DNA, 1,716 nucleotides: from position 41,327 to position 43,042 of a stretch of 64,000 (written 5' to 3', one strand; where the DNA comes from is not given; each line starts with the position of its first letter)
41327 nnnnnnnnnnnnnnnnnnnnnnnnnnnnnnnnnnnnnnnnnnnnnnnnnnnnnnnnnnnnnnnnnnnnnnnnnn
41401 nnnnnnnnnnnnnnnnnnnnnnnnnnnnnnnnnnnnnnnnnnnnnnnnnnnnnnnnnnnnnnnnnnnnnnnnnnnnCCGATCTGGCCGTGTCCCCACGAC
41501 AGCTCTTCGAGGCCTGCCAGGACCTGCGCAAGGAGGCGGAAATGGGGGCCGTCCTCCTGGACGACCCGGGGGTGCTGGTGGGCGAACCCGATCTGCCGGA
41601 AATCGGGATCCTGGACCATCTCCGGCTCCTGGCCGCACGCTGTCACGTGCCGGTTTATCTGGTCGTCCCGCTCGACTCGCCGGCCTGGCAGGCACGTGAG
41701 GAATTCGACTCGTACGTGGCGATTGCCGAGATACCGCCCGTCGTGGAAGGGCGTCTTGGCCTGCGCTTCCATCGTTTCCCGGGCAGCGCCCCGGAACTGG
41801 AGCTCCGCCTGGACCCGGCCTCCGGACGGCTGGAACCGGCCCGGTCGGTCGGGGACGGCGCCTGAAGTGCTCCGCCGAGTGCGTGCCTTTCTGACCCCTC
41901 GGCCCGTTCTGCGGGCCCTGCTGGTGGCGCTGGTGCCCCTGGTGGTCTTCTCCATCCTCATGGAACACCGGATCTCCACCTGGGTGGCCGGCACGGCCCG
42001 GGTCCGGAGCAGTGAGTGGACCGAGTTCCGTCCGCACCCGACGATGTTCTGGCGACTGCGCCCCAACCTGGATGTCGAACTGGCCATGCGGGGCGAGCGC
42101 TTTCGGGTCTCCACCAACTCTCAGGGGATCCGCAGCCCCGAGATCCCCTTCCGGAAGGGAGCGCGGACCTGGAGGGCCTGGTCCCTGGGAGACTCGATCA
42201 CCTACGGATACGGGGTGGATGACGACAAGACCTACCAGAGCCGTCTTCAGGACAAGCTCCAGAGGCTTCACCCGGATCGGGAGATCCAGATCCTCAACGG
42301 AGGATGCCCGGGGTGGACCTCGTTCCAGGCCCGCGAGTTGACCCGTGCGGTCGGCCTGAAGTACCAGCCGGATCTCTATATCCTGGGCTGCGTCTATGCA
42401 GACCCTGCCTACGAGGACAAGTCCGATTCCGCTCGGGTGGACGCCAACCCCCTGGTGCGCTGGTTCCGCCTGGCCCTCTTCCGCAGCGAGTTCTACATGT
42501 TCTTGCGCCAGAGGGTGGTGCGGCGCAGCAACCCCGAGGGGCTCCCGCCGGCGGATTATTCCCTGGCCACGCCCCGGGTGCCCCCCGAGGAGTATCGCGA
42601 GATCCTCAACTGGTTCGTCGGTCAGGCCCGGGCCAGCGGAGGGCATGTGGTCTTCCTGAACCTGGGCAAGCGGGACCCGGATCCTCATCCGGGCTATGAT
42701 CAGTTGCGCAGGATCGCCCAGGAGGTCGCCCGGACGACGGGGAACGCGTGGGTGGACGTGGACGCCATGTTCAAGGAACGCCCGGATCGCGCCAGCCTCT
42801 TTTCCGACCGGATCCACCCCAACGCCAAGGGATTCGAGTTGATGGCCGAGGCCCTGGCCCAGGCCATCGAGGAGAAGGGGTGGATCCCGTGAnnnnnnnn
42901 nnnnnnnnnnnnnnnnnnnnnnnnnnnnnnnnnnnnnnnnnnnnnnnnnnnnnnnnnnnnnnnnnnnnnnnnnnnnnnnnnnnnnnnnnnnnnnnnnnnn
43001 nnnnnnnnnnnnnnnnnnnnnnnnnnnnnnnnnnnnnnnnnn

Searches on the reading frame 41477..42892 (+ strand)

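Call 13: search_protein_families(library=pfam, proteins=[window:41477-42892:+], max_evalue=0.001)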
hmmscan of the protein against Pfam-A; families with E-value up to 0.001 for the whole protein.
window:41477-42892:+ (471 aa): 2 families
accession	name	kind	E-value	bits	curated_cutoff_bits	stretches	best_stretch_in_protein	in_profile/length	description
PF13472.12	Lipase_GDSL_2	-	6.8e-19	69.5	32.9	1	237-454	2-177/178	GDSL-like Lipase/Acylhydrolase family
PF00657.28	Lipase_GDSL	-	1.8e-07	32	23.6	1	237-460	4-208/208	GDSL-like Lipase/Acylhydrolase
